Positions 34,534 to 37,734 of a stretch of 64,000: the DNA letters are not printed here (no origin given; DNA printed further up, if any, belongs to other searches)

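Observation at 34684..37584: Island cargo consisting of a single giant adenylyl/guanylyl cyclase / NB-ARC / TPR STAND NTPase, a candidate signalling or defence module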

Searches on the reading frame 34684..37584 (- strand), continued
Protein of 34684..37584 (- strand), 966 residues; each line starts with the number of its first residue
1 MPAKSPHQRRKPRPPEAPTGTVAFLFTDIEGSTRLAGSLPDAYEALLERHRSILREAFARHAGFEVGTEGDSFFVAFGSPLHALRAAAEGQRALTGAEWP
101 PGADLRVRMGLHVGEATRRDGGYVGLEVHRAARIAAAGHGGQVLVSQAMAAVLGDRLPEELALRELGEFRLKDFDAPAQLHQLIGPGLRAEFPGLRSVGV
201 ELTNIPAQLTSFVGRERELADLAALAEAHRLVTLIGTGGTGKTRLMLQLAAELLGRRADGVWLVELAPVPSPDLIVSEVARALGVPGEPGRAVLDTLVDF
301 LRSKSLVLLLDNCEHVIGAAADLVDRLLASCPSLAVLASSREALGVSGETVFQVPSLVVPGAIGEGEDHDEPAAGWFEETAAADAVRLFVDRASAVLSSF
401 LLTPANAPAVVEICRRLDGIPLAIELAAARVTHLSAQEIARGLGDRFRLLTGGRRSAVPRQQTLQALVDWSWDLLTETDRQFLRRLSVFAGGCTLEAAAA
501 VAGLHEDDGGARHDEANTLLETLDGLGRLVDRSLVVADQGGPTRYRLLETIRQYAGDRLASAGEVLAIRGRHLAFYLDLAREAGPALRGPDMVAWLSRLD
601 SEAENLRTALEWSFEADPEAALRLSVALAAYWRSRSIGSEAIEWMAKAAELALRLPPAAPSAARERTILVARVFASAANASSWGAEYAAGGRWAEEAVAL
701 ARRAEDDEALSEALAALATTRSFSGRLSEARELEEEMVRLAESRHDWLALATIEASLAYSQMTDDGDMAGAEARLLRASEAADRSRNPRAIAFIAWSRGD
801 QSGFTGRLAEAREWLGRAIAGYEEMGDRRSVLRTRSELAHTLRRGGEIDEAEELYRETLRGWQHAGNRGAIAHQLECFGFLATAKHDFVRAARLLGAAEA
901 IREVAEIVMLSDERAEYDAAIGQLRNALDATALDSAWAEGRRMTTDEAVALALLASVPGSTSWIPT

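Call 10: find_homologous_proteins(query=window:34684-37584:-)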
Query window:34684-37584:- (966 aa): 8000 proteins with E <= 0.001 among 8000 candidates; the best 120 are listed.
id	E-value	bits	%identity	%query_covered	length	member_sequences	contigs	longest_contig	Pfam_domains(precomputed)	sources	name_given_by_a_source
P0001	0.0e+0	1992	97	100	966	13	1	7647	PF25872.1,PF13424.13,PF13401.13,PF00211.26,PF13191.13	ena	-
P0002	0.0e+0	1688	85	99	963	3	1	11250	PF17874.8,PF25872.1,PF13424.13,PF13401.13,PF00211.26,PF13374.13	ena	-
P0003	0.0e+0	1679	84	97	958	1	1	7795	PF25872.1,PF13424.13,PF13401.13,PF00211.26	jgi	jgi:predicted ATPase/class 3 adenylate cyclase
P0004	0.0e+0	1676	84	99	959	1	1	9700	PF25872.1,PF13424.13,PF13401.13,PF00211.26,PF13374.13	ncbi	-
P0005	0.0e+0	1664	83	99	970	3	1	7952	PF25872.1,PF13424.13,PF13401.13,PF00211.26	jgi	jgi:predicted ATPase/class 3 adenylate cyclase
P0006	0.0e+0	1639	82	99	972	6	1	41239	PF25872.1,PF13424.13,PF13401.13,PF00211.26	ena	-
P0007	0.0e+0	1636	82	99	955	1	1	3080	PF17874.8,PF25872.1,PF13424.13,PF13401.13,PF00211.26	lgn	-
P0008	0.0e+0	1635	82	99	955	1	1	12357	PF17874.8,PF25872.1,PF13424.13,PF13401.13,PF00211.26,PF13374.13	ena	-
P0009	0.0e+0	1627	81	99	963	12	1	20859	PF25872.1,PF13424.13,PF13401.13,PF00211.26,PF13481.13,PF13374.13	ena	-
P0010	0.0e+0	1605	81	99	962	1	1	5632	PF25872.1,PF13424.13,PF13401.13,PF00211.26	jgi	jgi:predicted ATPase/class 3 adenylate cyclase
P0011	0.0e+0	1591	80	99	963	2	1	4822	PF25872.1,PF13424.13,PF13401.13,PF00211.26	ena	-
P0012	0.0e+0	1590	80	97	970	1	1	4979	PF17874.8,PF25872.1,PF13424.13,PF13401.13,PF00211.26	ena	-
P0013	0.0e+0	1526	78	100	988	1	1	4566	PF17874.8,PF25872.1,PF13424.13,PF13401.13,PF00211.26,PF13191.13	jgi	jgi:predicted ATPase/class 3 adenylate cyclase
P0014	0.0e+0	1448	74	99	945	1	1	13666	PF25872.1,PF13424.13,PF13401.13,PF00211.26,PF00931.29,PF13191.13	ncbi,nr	ncbi:MAG: AAA family ATPase [Chloroflexota bacterium]|nr:AAA family ATPase [Chloroflexota bacterium]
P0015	0.0e+0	1442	74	99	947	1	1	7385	PF25872.1,PF13424.13,PF13401.13,PF00211.26,PF00931.29,PF13191.13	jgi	jgi:predicted ATPase/class 3 adenylate cyclase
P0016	0.0e+0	1426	73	99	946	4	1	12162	PF17874.8,PF25872.1,PF13424.13,PF13401.13,PF00211.26,PF13191.13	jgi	jgi:predicted ATPase/class 3 adenylate cyclase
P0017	0.0e+0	1409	72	99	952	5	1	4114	PF25872.1,PF13424.13,PF13401.13,PF00211.26,PF13191.13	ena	-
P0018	0.0e+0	1399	74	96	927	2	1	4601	PF25872.1,PF13424.13,PF13401.13,PF00211.26,PF13191.13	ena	-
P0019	0.0e+0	1375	72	97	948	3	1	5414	PF25872.1,PF13424.13,PF13401.13,PF00211.26,PF13191.13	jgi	jgi:predicted ATPase/class 3 adenylate cyclase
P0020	0.0e+0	1362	70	99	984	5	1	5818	PF25872.1,PF13401.13,PF00211.26,PF13191.13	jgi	jgi:predicted ATPase/class 3 adenylate cyclase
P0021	0.0e+0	1212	65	97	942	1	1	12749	PF25872.1,PF13424.13,PF00211.26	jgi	jgi:predicted ATPase/class 3 adenylate cyclase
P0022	0.0e+0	1157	62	97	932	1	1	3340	PF17874.8,PF25872.1,PF13424.13,PF20703.4,PF00211.26,PF25199.2,PF13191.13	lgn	-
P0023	0.0e+0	1156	62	96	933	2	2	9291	PF25872.1,PF13424.13,PF00211.26,PF13191.13,PF13374.13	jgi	jgi:predicted ATPase/class 3 adenylate cyclase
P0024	0.0e+0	1151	62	96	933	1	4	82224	PF25872.1,PF13424.13,PF00211.26,PF13481.13,PF13191.13,PF13374.13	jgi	jgi:predicted ATPase/class 3 adenylate cyclase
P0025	0.0e+0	1147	60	97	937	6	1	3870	PF25872.1,PF13424.13,PF00211.26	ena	-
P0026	0.0e+0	1146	61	99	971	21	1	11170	PF17874.8,PF25872.1,PF13424.13,PF13401.13,PF00211.26,PF13374.13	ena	-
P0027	0.0e+0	1135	61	97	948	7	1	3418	PF25872.1,PF13401.13,PF00211.26,PF13191.13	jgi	jgi:predicted ATPase/class 3 adenylate cyclase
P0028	0.0e+0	1133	61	97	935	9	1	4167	PF25872.1,PF13424.13,PF13401.13,PF00211.26,PF13191.13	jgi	jgi:predicted ATPase/class 3 adenylate cyclase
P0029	0.0e+0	1120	60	99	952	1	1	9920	PF25872.1,PF13401.13,PF00211.26,PF13191.13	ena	-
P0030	0.0e+0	1119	61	97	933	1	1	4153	PF25872.1,PF00211.26,PF13191.13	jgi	-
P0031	0.0e+0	1118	60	97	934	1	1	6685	PF25872.1,PF13424.13,PF13401.13,PF00211.26,PF13191.13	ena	-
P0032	0.0e+0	1109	60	97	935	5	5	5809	PF25872.1,PF13401.13,PF00211.26,PF13191.13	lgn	-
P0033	0.0e+0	1109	59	97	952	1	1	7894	PF25872.1,PF13424.13,PF00211.26,PF13191.13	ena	-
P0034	0.0e+0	1106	59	96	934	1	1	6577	PF25872.1,PF13424.13,PF13401.13,PF20703.4,PF00211.26,PF25199.2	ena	-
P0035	0.0e+0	1104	58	99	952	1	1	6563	PF25872.1,PF13424.13,PF00211.26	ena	-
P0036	0.0e+0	1102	60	97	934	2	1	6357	PF25872.1,PF13401.13,PF00211.26,PF25199.2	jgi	jgi:predicted ATPase/class 3 adenylate cyclase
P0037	0.0e+0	1098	58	98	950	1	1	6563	PF25872.1,PF00211.26,PF13481.13,PF13191.13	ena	-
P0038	0.0e+0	1097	59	96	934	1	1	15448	PF25872.1,PF13424.13,PF13401.13,PF00211.26,PF25199.2,PF13191.13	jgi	jgi:predicted ATPase/class 3 adenylate cyclase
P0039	0.0e+0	1091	60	97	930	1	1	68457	PF25872.1,PF13424.13,PF13401.13,PF00211.26,PF25199.2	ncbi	-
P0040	0.0e+0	1090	60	97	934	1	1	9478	PF25872.1,PF13424.13,PF13401.13,PF20703.4,PF00211.26,PF13191.13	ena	-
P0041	0.0e+0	1090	59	97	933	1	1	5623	PF25872.1,PF13424.13,PF13401.13,PF00211.26,PF25199.2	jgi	jgi:predicted ATPase/class 3 adenylate cyclase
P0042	0.0e+0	1089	59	96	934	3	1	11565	PF25872.1,PF13401.13,PF20703.4,PF00211.26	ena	-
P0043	0.0e+0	1088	59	97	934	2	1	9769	PF25872.1,PF13424.13,PF13401.13,PF00211.26,PF13191.13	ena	-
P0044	0.0e+0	1085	61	97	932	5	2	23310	PF25872.1,PF00211.26,PF13191.13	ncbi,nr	ncbi:MAG: adenylate/guanylate cyclase domain-containing protein [Chloroflexota bacterium]|nr:adenyla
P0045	0.0e+0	1084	59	97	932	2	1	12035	PF25872.1,PF13424.13,PF13401.13,PF20703.4,PF00211.26,PF13191.13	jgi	jgi:predicted ATPase/class 3 adenylate cyclase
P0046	0.0e+0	1079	57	99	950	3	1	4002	PF25872.1,PF00211.26,PF13191.13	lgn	-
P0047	0.0e+0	1078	59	97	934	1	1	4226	PF25872.1,PF13424.13,PF13401.13,PF00211.26,PF25199.2,PF13191.13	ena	-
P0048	0.0e+0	1077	59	96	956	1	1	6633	PF17874.8,PF25872.1,PF13401.13,PF00211.26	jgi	jgi:predicted ATPase/class 3 adenylate cyclase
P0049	0.0e+0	1076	59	98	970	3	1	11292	PF17874.8,PF25872.1,PF13424.13,PF13401.13,PF20703.4,PF00211.26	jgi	jgi:predicted ATPase/class 3 adenylate cyclase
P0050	0.0e+0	1075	59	97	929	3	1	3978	PF25872.1,PF13424.13,PF13401.13,PF00211.26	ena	-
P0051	0.0e+0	1075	59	97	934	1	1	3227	PF25872.1,PF13424.13,PF13401.13,PF00211.26,PF13191.13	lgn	-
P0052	0.0e+0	1075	57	97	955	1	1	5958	PF13424.13,PF00211.26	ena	-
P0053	0.0e+0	1073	58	97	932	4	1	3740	PF25872.1,PF13424.13,PF13401.13,PF00211.26,PF25199.2,PF13191.13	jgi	jgi:predicted ATPase/class 3 adenylate cyclase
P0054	0.0e+0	1072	58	97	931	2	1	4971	PF25872.1,PF13424.13,PF13401.13,PF00211.26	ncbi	-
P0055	0.0e+0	1071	58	97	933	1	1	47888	PF25872.1,PF13424.13,PF13401.13,PF00211.26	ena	-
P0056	0.0e+0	1069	73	75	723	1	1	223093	PF25872.1,PF13424.13,PF13401.13,PF00931.29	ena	-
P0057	0.0e+0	1068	59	96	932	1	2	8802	PF25872.1,PF13424.13,PF13401.13,PF00211.26,PF25199.2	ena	-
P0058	0.0e+0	1066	58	97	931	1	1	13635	PF25872.1,PF13424.13,PF13401.13,PF00211.26,PF00931.29,PF13191.13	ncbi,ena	-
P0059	0.0e+0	1062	58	97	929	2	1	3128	PF25872.1,PF13424.13,PF13401.13,PF00211.26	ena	-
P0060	0.0e+0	1059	59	97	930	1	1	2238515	PF17874.8,PF25872.1,PF13424.13,PF13401.13,PF00211.26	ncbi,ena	-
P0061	0.0e+0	1047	57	97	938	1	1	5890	PF25872.1,PF13424.13,PF00211.26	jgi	jgi:predicted ATPase/class 3 adenylate cyclase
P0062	0.0e+0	1035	56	98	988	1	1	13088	PF25872.1,PF13424.13,PF00211.26,PF13374.13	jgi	jgi:predicted ATPase/class 3 adenylate cyclase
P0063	0.0e+0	1033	58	96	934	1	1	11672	PF25872.1,PF13424.13,PF13401.13,PF00211.26,PF13191.13,PF13374.13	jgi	jgi:predicted ATPase/class 3 adenylate cyclase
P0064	0.0e+0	1032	56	97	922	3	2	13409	PF25872.1,PF13401.13,PF00211.26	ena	-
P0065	0.0e+0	1030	56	97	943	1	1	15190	PF17874.8,PF25872.1,PF13424.13,PF00211.26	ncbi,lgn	-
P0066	0.0e+0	1027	57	97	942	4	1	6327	PF25872.1,PF13424.13,PF13401.13,PF00211.26,PF13191.13,PF13374.13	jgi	-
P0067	0.0e+0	1023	57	97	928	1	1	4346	PF25872.1,PF13401.13,PF00211.26,PF25199.2,PF13191.13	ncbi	ncbi:MAG: adenylate/guanylate cyclase domain-containing protein [Candidatus Limnocylindria bacterium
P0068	0.0e+0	1023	56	97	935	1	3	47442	PF25872.1,PF13401.13,PF00211.26,PF13191.13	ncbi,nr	ncbi:MAG: adenylate/guanylate cyclase domain-containing protein [Chloroflexota bacterium]|nr:adenyla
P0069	0.0e+0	1017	57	97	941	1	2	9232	PF17874.8,PF25872.1,PF13424.13,PF13401.13,PF00211.26,PF25199.2,PF13191.13,PF13374.13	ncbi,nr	ncbi:MAG: tetratricopeptide repeat protein [Chloroflexota bacterium]|nr:tetratricopeptide repeat pro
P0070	3.1e-298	1010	56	97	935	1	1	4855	PF25872.1,PF13401.13,PF00211.26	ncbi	-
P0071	2.8e-297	1007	56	96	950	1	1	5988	PF25872.1,PF13424.13,PF13401.13,PF00211.26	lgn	-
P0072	3.9e-297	1006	56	97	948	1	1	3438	PF17874.8,PF25872.1,PF13424.13,PF00211.26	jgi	jgi:predicted ATPase/class 3 adenylate cyclase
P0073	6.1e-297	1006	56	93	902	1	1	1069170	PF25872.1,PF13424.13,PF13401.13,PF00211.26,PF25199.2,PF13191.13,PF13374.13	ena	-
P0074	1.6e-296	1005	56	96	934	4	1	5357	PF17874.8,PF13424.13,PF00211.26,PF13374.13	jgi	jgi:predicted ATPase/class 3 adenylate cyclase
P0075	4.7e-296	1003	57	98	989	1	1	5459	PF25872.1,PF13424.13,PF00211.26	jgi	jgi:predicted ATPase/class 3 adenylate cyclase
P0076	7.8e-296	1002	55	97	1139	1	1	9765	PF25872.1,PF13424.13,PF00211.26,PF13374.13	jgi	jgi:predicted ATPase/class 3 adenylate cyclase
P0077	3.0e-295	1000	56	97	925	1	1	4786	PF25872.1,PF13424.13,PF13401.13,PF00211.26,PF00931.29,PF13191.13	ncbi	-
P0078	3.6e-295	1000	55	97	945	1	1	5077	PF17874.8,PF25872.1,PF13424.13,PF13401.13,PF00211.26,PF13191.13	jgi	jgi:predicted ATPase/class 3 adenylate cyclase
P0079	8.7e-294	995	56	96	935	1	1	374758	PF25872.1,PF13424.13,PF13401.13,PF00211.26,PF13191.13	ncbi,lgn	-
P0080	3.9e-293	993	56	97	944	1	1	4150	PF25872.1,PF13424.13,PF13401.13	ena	-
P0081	8.0e-293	992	56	97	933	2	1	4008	PF17874.8,PF25872.1,PF13424.13,PF13401.13,PF00211.26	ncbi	-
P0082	2.4e-292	991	56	96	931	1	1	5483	PF25872.1,PF13424.13,PF13401.13,PF00211.26,PF13191.13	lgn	-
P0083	6.7e-292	989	56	97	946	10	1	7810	PF25872.1,PF13401.13,PF00211.26,PF13191.13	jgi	-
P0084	1.1e-291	988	55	97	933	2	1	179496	PF25872.1,PF00211.26,PF13191.13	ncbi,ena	-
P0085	1.4e-291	988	79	64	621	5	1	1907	PF25872.1,PF13424.13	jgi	jgi:predicted ATPase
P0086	3.8e-291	987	56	97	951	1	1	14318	PF25872.1,PF13424.13,PF13401.13,PF00211.26,PF25199.2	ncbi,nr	ncbi:MAG TPA: adenylate/guanylate cyclase domain-containing protein [Candidatus Limnocylindria bacte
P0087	1.1e-290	985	56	97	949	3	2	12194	PF25872.1,PF13401.13,PF00211.26,PF25199.2,PF13374.13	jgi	jgi:predicted ATPase/class 3 adenylate cyclase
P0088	2.0e-289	981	56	98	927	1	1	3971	PF17874.8,PF25872.1,PF13424.13,PF00211.26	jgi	jgi:predicted ATPase/class 3 adenylate cyclase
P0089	9.5e-289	979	55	97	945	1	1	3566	PF17874.8,PF25872.1,PF13424.13,PF13401.13,PF00211.26,PF13191.13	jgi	jgi:predicted ATPase/class 3 adenylate cyclase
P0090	4.8e-288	976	55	98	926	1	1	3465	PF25872.1,PF13424.13,PF13401.13,PF00211.26,PF00931.29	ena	-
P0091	7.3e-288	976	56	97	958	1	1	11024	PF25872.1,PF13424.13,PF13401.13,PF00211.26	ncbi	-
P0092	3.6e-287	974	54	98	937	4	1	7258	PF25872.1,PF13424.13,PF00211.26,PF13191.13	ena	-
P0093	1.3e-286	972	55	97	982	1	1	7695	PF25872.1,PF13424.13,PF13401.13,PF00211.26,PF25199.2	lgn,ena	-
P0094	6.2e-286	969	56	96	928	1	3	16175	PF25872.1,PF00211.26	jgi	jgi:predicted ATPase/class 3 adenylate cyclase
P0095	6.6e-286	969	54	97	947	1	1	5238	PF25872.1,PF00211.26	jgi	jgi:predicted ATPase/class 3 adenylate cyclase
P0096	1.2e-285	969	56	97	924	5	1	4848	PF17874.8,PF25872.1,PF13401.13,PF00211.26,PF13191.13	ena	-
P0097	1.3e-285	968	55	97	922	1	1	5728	PF25872.1,PF13424.13,PF13401.13,PF00211.26,PF13191.13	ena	-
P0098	6.8e-284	963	54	97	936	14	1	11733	PF25872.1,PF13424.13,PF13401.13,PF00211.26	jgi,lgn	jgi:predicted ATPase/class 3 adenylate cyclase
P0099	7.9e-284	962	55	97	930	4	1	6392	PF25872.1,PF13424.13,PF13401.13,PF20703.4,PF00211.26,PF13191.13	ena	-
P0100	1.5e-283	962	55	97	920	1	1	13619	PF17874.8,PF25872.1,PF13424.13,PF13401.13,PF00211.26,PF00931.29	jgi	jgi:predicted ATPase/class 3 adenylate cyclase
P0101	2.3e-283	961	54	97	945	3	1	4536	PF17874.8,PF25872.1,PF13424.13,PF00211.26,PF13191.13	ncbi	-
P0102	4.4e-283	960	54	97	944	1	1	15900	PF25872.1,PF13424.13,PF13401.13,PF13191.13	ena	-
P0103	3.0e-282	957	55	96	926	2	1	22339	PF25872.1,PF13401.13,PF20703.4,PF00211.26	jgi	jgi:predicted ATPase/class 3 adenylate cyclase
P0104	5.7e-281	953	54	96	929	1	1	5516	PF25872.1,PF13401.13,PF00211.26,PF13191.13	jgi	jgi:predicted ATPase/class 3 adenylate cyclase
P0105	6.6e-281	953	54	97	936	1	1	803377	PF25872.1,PF13424.13,PF20703.4,PF00211.26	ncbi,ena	-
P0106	1.7e-280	951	55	97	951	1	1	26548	PF25872.1,PF13424.13,PF13401.13,PF00211.26,PF13374.13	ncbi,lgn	-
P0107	3.7e-280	950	55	97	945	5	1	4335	PF25872.1,PF13424.13,PF13401.13,PF00211.26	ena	-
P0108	4.1e-280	950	53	98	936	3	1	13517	PF00211.26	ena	-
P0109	3.1e-279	947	53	97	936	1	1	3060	PF25872.1,PF13424.13,PF00211.26,PF13481.13,PF13191.13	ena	-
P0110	1.6e-278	945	55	97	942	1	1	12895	PF17874.8,PF25872.1,PF13424.13,PF13401.13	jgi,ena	-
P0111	4.9e-278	943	53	96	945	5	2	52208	PF25872.1,PF13424.13,PF00211.26,PF13191.13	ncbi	-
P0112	2.2e-277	941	53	97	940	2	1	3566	PF25872.1,PF00211.26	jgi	jgi:predicted ATPase/class 3 adenylate cyclase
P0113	7.6e-277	939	54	97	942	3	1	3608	PF17874.8,PF25872.1,PF13401.13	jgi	jgi:predicted ATPase/class 3 adenylate cyclase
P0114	9.7e-277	939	53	97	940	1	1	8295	PF25872.1,PF00211.26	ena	-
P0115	2.3e-276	938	54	97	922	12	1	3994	PF17874.8,PF25872.1,PF13424.13,PF13401.13,PF00211.26,PF13191.13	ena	-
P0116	4.8e-276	937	55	96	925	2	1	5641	PF25872.1,PF13401.13,PF00211.26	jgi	jgi:predicted ATPase/class 3 adenylate cyclase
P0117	5.8e-276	936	54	98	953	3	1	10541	PF25872.1,PF13401.13,PF00211.26,PF13191.13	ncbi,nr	ncbi:MAG TPA: adenylate/guanylate cyclase domain-containing protein [Candidatus Acidoferrales bacter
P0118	6.4e-276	936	53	98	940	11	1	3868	PF13401.13,PF00211.26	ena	-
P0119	1.4e-275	935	53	97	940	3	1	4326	PF17874.8,PF25872.1,PF13424.13,PF00211.26,PF13191.13,PF13374.13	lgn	-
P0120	1.4e-275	935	54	97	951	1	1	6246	PF25872.1,PF13424.13,PF13401.13,PF20703.4,PF00211.26,PF00931.29,PF13191.13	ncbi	-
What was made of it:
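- On Rv0386-type cyclase/ATPase/TPR/LuxR regulators: None of the 120 homologues has one (call 10).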

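Call 18: find_encoding_contigs(protein=P0006, flank=10000, max_places=3)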
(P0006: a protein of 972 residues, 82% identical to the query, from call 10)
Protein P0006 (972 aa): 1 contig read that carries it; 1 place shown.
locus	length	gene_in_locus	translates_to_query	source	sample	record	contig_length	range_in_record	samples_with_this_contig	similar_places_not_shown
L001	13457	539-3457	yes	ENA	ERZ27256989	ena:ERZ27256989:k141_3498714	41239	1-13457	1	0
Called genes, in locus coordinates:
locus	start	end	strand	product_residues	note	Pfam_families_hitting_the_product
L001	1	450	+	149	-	?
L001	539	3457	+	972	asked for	PF00211:Guanylate_cyc, PF13401:AAA_22, PF25872:HTH_77, PF13424:TPR_12 (weak)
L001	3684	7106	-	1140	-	PF00211:Guanylate_cyc, PF13191:AAA_16, PF13401:AAA_22 (faint)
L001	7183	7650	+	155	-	-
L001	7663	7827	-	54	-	-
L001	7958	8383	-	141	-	PF03479:PCC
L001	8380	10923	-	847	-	PF12704:MacB_PCD, PF02687:FtsX, PF12704:MacB_PCD, PF02687:FtsX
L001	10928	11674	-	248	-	PF00005:ABC_tran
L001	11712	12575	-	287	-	PF00188:CAP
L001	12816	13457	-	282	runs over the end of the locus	PF01263:Aldose_epim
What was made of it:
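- On STAND NTPase, NB-ARC/AP-ATPase-like: Relatives carry PF25872 HTH_77 (calls 10, 18).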

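Call 19: find_encoding_contigs(protein=P0009, flank=10000, max_places=3)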
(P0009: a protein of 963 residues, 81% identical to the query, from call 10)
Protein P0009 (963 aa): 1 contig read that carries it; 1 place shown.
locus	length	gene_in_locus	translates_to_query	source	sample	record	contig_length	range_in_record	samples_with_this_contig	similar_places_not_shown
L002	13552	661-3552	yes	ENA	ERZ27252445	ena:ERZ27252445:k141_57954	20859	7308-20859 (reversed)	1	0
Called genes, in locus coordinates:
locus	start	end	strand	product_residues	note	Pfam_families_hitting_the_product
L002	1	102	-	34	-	?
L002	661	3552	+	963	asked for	PF00211:Guanylate_cyc, PF13401:AAA_22 (weak), PF13481:AAA_25 (faint), PF25872:HTH_77, PF13374:TPR_10 (faint), PF13424:TPR_12 (weak)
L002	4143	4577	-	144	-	-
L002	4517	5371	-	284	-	-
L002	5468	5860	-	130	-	PF00486:Trans_reg_C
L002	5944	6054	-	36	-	-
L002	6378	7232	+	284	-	PF14525:AraC_binding_2 (faint), PF00211:Guanylate_cyc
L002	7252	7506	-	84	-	PF20600:ExoX-like_C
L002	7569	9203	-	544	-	PF07969:Amidohydro_3, PF01979:Amidohydro_1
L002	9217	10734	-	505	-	PF05977:MFS_3, PF07690:MFS_1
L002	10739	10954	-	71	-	PF06107:DUF951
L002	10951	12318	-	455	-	PF01523:PmbA_TldD_1st, PF19289:PmbA_TldD_3rd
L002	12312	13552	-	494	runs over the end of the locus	PF01523:PmbA_TldD_1st, PF19290:PmbA_TldD_2nd (weak), PF19289:PmbA_TldD_3rd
